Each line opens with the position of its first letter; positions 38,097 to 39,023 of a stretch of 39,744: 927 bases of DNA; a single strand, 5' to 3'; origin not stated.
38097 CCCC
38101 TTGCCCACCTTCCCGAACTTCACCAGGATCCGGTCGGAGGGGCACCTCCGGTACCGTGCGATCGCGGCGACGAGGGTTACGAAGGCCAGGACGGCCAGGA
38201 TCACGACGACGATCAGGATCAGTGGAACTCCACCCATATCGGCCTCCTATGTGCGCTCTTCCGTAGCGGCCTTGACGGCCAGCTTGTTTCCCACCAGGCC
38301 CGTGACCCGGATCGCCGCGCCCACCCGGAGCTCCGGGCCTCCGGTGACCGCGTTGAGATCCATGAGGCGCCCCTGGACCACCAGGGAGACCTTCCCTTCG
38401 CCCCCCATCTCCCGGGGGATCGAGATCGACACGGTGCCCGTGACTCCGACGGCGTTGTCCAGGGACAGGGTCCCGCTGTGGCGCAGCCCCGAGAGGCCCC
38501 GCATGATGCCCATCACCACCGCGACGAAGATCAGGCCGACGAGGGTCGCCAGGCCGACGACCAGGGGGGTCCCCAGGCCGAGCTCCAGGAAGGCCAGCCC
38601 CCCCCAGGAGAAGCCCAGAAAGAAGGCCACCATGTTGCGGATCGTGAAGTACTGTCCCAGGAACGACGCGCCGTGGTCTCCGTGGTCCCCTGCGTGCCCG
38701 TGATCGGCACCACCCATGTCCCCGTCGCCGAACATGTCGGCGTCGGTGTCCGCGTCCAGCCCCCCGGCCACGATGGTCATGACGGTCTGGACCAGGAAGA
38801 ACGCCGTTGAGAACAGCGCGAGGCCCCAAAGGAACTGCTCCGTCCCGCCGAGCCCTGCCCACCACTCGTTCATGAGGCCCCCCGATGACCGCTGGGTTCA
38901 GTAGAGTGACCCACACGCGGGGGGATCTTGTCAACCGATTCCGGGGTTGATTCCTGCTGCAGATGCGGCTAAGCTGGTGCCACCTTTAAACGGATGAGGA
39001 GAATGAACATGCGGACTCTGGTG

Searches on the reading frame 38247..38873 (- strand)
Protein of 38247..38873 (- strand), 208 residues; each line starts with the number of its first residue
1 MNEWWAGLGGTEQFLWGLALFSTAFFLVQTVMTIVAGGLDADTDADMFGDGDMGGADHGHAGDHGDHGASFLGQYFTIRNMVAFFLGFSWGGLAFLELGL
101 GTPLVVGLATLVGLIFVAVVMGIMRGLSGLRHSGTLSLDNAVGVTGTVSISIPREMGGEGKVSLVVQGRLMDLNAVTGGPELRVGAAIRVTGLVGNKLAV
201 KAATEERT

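Call 17: search_protein_families(library=pfam, proteins=[window:38247-38873:-])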
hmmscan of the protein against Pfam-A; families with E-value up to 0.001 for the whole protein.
window:38247-38873:- (208 aa): 0 families

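Call 25: find_homologous_proteins(query=window:38247-38873:-, max_evalue=1e-10)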
Query window:38247-38873:- (208 aa): 41 proteins with E <= 1e-10 among 1523 candidates.
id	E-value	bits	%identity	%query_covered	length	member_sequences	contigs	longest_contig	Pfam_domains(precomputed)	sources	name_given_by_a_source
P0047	1.4e-127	442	100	100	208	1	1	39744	-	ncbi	ncbi:MAG: hypothetical protein ABIK09_01405 [Pseudomonadota bacterium]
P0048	1.0e-105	370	85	99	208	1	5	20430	-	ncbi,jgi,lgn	jgi:hypothetical protein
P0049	2.5e-102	359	83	100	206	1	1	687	-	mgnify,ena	mgnify:CR=1 FL=1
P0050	3.4e-100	352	79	99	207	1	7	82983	-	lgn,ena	-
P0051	5.6e-100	351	83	99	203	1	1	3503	-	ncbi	-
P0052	1.4e-94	334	80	99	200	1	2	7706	-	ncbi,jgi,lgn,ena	-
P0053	9.8e-93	328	79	99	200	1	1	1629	-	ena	-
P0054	1.5e-91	324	77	99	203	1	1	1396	-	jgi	jgi:hypothetical protein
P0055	8.3e-90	318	75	99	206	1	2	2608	-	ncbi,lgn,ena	-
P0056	1.1e-88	315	75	100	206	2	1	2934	-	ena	-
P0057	1.2e-87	311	74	99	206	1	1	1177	-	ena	-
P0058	3.7e-85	303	72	99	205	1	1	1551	-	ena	-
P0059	1.3e-45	174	45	97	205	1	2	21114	-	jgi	-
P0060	3.9e-44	169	46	96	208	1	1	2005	-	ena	-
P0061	4.3e-44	169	47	96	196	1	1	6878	-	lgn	-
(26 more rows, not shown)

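Call 26: find_encoding_contigs(protein=P0048, flank=10000, max_places=3)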
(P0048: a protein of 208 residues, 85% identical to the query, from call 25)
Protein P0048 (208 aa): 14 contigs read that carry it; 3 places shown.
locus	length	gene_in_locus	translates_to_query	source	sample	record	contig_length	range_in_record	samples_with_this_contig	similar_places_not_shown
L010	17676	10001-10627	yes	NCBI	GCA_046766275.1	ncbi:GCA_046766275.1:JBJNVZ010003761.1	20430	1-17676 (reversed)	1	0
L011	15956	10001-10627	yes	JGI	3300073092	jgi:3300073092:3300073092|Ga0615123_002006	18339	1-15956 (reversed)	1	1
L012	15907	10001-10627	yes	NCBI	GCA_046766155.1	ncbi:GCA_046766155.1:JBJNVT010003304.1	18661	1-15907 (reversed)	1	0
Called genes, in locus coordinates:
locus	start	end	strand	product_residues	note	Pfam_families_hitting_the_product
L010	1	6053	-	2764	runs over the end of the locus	PF11617:Cu-binding_MopE (faint)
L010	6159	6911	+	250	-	PF09365:DUF2461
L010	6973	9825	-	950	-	PF00801:PKD (faint), PF00404:Dockerin_1 (weak)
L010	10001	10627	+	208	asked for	-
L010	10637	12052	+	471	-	PF01145:Band_7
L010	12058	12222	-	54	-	-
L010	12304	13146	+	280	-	PF00899:ThiF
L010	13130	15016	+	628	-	PF00144:Beta-lactamase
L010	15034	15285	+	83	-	-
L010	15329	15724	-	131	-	-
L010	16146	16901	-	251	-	-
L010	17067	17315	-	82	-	-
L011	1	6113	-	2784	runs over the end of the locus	PF11617:Cu-binding_MopE (faint)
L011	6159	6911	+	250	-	PF09365:DUF2461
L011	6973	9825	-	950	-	PF00801:PKD (weak), PF00404:Dockerin_1 (weak)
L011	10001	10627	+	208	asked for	-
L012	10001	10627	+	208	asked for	-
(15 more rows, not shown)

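Call 27: find_encoding_contigs(protein=P0050, flank=10000, max_places=3)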
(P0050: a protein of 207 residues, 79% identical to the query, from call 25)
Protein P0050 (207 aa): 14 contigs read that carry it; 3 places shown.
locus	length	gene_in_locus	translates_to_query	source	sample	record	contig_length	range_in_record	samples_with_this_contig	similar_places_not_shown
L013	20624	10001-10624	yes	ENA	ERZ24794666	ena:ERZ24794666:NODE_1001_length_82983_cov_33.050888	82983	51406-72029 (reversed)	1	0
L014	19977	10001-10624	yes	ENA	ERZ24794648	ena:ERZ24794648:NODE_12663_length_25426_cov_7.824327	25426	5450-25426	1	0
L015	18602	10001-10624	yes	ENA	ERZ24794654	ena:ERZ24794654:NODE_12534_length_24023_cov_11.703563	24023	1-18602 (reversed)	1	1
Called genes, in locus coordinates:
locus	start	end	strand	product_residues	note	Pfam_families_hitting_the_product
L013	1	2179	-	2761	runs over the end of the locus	PF11617:Cu-binding_MopE (faint)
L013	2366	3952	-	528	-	PF03583:LIP (weak)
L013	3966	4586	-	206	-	-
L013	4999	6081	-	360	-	-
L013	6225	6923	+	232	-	PF09365:DUF2461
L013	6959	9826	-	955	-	PF00801:PKD (weak), PF18911:PKD_4 (weak), PF00404:Dockerin_1 (faint)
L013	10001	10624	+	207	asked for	-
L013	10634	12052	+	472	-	PF01145:Band_7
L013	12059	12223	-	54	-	-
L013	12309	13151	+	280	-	PF00899:ThiF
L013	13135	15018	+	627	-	PF00144:Beta-lactamase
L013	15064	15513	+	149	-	-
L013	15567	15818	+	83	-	-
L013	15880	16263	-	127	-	-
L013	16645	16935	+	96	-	PF01909:NTP_transf_2, PF18765:Polbeta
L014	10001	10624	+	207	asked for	-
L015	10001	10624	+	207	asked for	-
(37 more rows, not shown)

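Call 28: find_encoding_contigs(protein=P0052, flank=10000, max_places=2)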
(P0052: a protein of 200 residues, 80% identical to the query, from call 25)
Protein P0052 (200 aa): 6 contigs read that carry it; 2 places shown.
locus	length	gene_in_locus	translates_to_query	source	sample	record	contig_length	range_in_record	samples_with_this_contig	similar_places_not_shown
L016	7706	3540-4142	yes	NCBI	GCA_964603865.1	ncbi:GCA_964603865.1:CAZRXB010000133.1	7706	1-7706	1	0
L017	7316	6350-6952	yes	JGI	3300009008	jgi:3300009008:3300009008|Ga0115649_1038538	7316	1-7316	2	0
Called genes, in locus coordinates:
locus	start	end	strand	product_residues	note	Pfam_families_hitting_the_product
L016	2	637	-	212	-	?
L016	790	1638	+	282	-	PF00899:ThiF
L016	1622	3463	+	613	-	PF00144:Beta-lactamase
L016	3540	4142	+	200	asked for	-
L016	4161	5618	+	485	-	PF01145:Band_7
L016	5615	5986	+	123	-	PF00903:Glyoxalase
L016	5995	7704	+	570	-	?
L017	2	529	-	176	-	?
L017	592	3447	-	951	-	-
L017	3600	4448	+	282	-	PF00899:ThiF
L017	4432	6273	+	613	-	PF00144:Beta-lactamase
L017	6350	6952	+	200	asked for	-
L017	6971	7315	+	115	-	?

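Call 45: search_protein_families(library=ncbifam, proteins=[window:38247-38873:-], max_evalue=0.00001)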
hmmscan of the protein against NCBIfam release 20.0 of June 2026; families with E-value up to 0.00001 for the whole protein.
window:38247-38873:- (208 aa): 0 families

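Call 51: find_encoding_contigs(protein=P0051, flank=3000, max_places=2)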
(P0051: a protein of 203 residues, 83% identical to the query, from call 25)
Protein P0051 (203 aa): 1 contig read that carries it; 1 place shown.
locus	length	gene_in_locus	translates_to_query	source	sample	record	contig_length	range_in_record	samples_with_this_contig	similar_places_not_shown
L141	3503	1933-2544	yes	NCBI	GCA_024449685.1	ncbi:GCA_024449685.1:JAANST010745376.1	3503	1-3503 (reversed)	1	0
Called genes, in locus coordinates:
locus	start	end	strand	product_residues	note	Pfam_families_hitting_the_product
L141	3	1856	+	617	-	?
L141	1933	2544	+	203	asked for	-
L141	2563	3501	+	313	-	?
